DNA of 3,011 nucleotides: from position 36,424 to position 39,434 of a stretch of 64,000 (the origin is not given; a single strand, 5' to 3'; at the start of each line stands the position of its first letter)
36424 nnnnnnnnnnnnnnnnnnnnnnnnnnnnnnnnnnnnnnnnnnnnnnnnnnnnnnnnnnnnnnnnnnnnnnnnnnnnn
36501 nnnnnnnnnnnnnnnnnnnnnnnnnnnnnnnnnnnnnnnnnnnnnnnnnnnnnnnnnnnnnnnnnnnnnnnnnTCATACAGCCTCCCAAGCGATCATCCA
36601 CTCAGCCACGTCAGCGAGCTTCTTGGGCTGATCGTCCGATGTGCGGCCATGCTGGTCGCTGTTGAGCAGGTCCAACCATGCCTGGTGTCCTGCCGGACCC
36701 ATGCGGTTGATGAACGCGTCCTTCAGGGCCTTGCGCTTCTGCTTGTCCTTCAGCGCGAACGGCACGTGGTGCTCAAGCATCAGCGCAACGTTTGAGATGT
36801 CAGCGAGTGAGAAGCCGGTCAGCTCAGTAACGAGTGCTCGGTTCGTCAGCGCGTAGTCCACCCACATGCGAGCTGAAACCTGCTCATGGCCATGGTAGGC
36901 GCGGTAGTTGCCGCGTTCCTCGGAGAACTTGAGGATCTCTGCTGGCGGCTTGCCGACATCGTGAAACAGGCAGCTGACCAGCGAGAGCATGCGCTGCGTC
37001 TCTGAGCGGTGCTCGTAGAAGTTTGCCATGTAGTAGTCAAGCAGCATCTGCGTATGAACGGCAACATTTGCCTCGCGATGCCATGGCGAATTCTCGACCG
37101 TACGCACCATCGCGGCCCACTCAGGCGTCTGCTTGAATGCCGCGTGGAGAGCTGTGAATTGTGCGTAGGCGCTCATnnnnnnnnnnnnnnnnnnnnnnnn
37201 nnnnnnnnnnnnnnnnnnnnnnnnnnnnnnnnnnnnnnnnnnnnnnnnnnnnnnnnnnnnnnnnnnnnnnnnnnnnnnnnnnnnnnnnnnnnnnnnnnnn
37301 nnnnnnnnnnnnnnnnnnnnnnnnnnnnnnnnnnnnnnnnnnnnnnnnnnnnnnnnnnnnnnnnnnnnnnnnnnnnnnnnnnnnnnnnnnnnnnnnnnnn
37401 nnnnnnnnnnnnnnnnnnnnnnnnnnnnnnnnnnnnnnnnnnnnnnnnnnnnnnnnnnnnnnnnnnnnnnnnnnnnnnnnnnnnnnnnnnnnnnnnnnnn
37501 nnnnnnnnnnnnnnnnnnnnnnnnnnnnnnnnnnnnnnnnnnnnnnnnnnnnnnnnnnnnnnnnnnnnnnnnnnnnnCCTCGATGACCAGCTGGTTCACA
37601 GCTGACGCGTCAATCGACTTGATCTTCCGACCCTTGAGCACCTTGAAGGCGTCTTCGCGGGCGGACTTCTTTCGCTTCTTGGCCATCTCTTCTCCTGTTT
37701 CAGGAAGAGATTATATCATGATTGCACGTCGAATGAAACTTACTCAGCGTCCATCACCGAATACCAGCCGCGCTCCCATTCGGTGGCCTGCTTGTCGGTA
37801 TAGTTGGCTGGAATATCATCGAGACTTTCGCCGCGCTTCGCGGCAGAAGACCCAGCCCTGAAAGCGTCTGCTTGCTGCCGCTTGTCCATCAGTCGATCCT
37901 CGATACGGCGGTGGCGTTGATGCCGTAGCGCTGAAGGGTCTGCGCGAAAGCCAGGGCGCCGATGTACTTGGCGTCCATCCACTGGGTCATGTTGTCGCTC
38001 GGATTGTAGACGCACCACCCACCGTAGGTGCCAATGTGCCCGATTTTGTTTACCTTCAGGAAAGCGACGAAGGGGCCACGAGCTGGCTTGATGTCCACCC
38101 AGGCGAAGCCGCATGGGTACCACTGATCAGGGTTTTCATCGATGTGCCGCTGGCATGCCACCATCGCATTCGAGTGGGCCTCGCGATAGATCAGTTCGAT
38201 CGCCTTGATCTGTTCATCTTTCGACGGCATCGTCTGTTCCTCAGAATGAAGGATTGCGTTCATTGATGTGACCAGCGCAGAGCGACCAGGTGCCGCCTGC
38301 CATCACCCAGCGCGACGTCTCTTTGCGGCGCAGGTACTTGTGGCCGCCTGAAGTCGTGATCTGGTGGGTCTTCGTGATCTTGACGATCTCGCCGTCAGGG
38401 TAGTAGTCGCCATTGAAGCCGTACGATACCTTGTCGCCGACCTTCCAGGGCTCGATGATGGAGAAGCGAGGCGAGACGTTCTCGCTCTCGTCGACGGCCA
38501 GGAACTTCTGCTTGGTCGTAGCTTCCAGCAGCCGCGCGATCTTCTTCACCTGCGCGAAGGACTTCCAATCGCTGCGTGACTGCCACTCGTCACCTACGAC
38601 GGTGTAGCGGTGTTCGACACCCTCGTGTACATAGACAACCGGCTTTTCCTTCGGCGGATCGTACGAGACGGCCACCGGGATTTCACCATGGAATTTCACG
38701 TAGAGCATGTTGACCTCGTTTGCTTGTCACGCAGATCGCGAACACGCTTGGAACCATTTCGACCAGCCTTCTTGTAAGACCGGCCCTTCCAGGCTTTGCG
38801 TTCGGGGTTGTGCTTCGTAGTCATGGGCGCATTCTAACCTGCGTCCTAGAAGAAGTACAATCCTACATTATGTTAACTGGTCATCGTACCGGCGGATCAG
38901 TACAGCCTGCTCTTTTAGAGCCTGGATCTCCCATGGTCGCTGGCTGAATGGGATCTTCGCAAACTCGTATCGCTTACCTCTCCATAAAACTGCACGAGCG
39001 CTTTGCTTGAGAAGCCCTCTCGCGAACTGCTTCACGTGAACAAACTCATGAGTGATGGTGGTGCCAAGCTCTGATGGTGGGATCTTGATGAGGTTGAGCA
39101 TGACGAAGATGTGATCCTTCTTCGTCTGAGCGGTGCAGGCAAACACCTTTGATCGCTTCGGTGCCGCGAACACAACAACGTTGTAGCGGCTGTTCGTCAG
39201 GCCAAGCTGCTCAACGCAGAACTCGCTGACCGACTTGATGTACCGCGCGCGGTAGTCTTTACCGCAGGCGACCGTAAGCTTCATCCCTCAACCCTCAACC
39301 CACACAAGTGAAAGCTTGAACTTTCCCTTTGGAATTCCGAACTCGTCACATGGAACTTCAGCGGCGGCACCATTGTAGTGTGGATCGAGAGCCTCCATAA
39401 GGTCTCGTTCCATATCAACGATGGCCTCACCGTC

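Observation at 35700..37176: Split end-healing-like pair: Pnk-type P-loop kinase and HD phosphohydrolase flanking a lipoprotein gene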

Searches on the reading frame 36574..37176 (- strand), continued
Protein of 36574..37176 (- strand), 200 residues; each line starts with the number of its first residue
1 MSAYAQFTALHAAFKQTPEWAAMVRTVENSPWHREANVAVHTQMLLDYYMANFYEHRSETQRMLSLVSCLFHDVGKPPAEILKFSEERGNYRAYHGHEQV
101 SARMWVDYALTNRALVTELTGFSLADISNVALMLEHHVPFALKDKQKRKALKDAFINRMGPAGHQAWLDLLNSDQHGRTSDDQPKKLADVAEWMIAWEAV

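Call 78: search_protein_representatives(alignment_id=A4)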
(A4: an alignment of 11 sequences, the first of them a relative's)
Query: 11 sequences, 363 profile positions. Proteins with E-value up to 0.001 (for the whole library): 11871; up to 1e-10: 3170; up to 1e-30: 323. The best 150 are listed.
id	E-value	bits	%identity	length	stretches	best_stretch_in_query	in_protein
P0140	8.2e-145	499.0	-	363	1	1-362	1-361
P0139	1.2e-139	482.0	-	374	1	1-362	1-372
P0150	9.3e-136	469.2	-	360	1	1-361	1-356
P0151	2.1e-129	448.4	-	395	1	2-361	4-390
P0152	7.3e-123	426.8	-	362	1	3-361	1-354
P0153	8.9e-119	413.4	-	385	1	2-361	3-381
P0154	4.7e-115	401.1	-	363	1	1-361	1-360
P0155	1.6e-113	396.1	-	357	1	1-360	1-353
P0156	2.7e-110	385.5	-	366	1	1-358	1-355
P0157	6.5e-109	380.9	-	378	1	1-360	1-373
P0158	1.2e-103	363.5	-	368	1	3-360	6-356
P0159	1.5e-99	350.1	-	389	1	2-361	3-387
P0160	2.2e-97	343.0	-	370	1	3-358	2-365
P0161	5.3e-96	338.4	-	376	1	1-361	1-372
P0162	1.9e-95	336.6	-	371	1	1-360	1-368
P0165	2.9e-88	313.0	-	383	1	3-361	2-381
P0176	1.2e-83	297.8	-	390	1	4-360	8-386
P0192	4.7e-81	289.3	-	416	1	18-360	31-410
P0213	1.7e-75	271.0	-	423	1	1-347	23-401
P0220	7.6e-75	268.8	-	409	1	1-360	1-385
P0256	4.9e-71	256.3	-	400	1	5-359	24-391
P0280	1.9e-67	244.5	-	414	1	13-354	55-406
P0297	8.3e-65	235.8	-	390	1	14-356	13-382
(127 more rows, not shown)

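Call 80: list_cluster_members(proteins=[P0150, P0157, P0165, P0176, P0192, P0213, P0220, P0256, P0280, P0297])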
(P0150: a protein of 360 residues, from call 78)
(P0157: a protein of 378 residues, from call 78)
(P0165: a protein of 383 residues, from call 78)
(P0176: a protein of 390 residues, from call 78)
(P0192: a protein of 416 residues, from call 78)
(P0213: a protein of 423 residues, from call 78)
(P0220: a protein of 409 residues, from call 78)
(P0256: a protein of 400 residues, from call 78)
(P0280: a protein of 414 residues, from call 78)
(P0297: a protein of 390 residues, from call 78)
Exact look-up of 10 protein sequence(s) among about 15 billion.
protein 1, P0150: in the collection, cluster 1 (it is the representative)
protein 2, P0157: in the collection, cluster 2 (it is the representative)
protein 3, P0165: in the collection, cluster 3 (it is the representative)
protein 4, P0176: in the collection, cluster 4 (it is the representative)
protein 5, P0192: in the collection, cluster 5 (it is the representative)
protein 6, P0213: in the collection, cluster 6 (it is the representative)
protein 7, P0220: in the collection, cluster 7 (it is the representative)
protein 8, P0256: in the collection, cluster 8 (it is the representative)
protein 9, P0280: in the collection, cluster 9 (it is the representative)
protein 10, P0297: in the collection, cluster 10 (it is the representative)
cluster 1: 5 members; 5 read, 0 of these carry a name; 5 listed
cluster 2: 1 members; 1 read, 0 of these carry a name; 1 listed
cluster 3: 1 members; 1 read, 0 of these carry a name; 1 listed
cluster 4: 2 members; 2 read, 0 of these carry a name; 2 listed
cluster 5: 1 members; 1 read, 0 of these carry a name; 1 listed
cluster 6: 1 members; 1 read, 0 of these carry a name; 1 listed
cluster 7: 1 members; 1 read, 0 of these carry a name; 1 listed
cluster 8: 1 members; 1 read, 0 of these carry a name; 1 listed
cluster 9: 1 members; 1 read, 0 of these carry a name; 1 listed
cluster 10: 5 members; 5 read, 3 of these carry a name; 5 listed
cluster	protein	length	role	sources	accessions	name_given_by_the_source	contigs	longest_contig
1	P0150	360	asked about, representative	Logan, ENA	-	-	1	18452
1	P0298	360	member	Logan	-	-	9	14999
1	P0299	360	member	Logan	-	-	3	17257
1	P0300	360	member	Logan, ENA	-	-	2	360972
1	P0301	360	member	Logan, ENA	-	-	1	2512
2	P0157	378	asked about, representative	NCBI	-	-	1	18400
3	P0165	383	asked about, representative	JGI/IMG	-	-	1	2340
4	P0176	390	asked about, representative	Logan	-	-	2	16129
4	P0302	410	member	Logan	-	-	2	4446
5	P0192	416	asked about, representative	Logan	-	-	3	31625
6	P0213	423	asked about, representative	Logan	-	-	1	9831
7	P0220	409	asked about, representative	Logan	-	-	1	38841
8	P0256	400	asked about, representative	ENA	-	-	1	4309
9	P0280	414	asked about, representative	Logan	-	-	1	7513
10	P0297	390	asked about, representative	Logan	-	-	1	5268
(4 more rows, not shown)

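Call 91: find_encoding_contigs(protein=P0140, flank=7000, max_places=1)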
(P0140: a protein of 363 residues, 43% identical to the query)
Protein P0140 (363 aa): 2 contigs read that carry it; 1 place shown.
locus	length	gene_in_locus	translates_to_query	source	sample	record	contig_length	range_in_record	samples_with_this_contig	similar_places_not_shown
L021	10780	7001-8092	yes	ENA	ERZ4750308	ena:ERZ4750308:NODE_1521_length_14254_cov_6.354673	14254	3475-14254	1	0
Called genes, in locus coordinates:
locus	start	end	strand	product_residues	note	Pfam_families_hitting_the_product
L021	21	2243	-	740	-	PF00004:AAA, PF17871:AAA_lid_9, PF00158:Sigma54_activat, PF00004:AAA, PF07724:AAA_2, PF07726:AAA_3 (weak), PF07728:AAA_5, PF10431:ClpB_D2-small, +13 more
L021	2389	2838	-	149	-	-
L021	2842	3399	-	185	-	-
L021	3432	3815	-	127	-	-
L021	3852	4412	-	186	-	-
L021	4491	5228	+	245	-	PF02562:PhoH, PF13604:AAA_30 (faint), PF13245:AAA_19 (weak)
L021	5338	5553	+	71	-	-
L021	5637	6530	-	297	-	PF00303:Thymidylat_synt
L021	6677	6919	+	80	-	-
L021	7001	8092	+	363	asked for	-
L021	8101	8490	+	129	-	-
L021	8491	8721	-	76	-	-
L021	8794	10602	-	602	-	PF22527:DEXQc_Suv3, PF00271:Helicase_C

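Call 92: find_encoding_contigs(protein=P0144, flank=7000, max_places=1)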
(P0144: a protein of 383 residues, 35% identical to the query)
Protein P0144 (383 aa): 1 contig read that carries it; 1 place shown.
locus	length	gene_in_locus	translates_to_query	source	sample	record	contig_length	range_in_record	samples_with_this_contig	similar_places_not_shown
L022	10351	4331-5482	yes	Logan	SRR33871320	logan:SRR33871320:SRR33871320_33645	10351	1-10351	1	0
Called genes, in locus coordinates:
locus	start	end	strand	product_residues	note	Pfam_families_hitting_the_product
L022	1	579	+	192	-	?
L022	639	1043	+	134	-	-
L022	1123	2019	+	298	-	-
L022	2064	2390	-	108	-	-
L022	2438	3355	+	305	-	-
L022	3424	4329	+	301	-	-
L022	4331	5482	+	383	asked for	PF13671:AAA_33 (faint)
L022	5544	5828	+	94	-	-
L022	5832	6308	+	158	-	-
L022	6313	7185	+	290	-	PF01844:HNH, PF14279:HNH_5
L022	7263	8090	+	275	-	PF06414:Zeta_toxin (faint)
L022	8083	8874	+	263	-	-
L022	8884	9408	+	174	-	-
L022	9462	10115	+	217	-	PF00574:CLP_protease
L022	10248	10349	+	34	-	?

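Call 93: find_encoding_contigs(protein=P0147, flank=7000, max_places=1)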
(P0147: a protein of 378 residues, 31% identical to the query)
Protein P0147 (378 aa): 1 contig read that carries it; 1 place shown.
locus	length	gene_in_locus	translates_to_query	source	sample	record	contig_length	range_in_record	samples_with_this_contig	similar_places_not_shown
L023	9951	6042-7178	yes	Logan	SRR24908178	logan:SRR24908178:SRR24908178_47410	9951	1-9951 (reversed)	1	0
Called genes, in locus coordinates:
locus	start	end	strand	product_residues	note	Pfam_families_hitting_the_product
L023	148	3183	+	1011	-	PF13589:HATPase_c_3 (weak)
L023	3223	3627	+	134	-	-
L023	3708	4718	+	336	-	-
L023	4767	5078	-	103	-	-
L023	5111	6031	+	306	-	-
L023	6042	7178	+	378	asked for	PF13671:AAA_33 (weak)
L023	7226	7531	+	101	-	-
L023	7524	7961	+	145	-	-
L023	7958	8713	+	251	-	-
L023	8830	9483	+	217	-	PF00574:CLP_protease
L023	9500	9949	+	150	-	?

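Call 95: search_solved_structures(query=L022:3424-4329:+, max_evalue=10)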
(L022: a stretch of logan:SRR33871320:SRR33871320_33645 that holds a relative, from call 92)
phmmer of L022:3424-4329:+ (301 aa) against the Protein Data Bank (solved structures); distinct sequences matched with E-value up to 10: 3.
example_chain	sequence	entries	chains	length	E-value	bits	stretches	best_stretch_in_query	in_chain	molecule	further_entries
2uw1_A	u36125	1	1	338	0.57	12.4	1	45-179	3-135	PLASTID DELTA4 MULTIFUNCTIONAL ACYL-ACYL CARRIER PROTEIN DESATURASE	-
2uw1_B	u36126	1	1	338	0.61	12.3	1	45-176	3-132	PLASTID DELTA4 MULTIFUNCTIONAL ACYL-ACYL CARRIER PROTEIN DESATURASE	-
7du6_A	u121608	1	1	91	0.78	12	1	5-49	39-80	mkDPBB_sym2 protein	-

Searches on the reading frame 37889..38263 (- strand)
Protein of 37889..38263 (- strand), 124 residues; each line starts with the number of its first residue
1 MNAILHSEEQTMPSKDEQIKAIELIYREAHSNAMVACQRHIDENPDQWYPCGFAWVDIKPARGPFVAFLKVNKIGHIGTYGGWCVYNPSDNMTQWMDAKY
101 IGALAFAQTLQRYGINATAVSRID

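Call 3: search_protein_families(library=pfam, proteins=[window:37889-38263:-], max_evalue=0.1)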
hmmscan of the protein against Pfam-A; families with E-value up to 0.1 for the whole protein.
window:37889-38263:- (124 aa): 0 families

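Call 4: search_protein_families(library=phrogs, proteins=[window:37889-38263:-], max_evalue=0.01)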
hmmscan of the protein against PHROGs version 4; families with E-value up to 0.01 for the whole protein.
window:37889-38263:- (124 aa): 1 family
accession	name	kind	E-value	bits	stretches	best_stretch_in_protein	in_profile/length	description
phrog_22149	-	unknown function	1.6e-08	35.9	1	40-124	32-121/121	-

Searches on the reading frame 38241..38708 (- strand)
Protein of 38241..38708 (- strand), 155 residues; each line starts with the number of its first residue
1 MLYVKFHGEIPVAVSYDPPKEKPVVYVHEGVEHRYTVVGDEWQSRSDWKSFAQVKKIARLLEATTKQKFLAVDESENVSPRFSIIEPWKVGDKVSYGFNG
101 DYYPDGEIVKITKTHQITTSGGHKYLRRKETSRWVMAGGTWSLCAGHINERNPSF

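Call 3: search_protein_families(library=pfam, proteins=[window:38241-38708:-], max_evalue=0.1)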
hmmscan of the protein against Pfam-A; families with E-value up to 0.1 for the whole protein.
window:38241-38708:- (155 aa): 1 family
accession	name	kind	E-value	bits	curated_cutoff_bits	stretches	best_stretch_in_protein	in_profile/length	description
PF07572.17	BCNT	-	0.075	13.6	22.2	1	43-69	23-51/75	Bucentaur or craniofacial development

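Call 4: search_protein_families(library=phrogs, proteins=[window:38241-38708:-], max_evalue=0.01)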
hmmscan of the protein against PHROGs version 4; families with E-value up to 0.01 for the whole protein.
window:38241-38708:- (155 aa): 1 family
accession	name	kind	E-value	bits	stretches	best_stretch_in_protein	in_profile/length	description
phrog_9742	-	unknown function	1.4e-37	129.5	1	34-155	21-139/139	-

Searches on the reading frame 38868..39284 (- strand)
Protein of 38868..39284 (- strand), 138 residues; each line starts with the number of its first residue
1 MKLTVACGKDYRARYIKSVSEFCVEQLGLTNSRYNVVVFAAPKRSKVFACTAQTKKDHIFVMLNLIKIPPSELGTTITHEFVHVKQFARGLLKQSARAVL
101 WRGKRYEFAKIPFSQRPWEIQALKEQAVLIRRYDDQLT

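Call 3: search_protein_families(library=pfam, proteins=[window:38868-39284:-], max_evalue=0.1)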
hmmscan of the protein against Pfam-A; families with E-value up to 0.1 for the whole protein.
window:38868-39284:- (138 aa): 1 family
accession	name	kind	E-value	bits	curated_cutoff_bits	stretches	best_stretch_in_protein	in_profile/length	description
PF01435.24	Peptidase_M48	-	9.6e-05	22.7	20.3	1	12-86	3-78/186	Peptidase family M48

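Call 4: search_protein_families(library=phrogs, proteins=[window:38868-39284:-], max_evalue=0.01)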
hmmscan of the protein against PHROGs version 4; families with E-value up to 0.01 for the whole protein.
window:38868-39284:- (138 aa): 2 families
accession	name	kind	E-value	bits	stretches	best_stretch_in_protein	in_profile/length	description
phrog_10499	-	unknown function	1.2e-16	62.4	1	4-135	5-143/149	-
phrog_16532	-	unknown function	1e-09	39.7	1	20-133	24-134/138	-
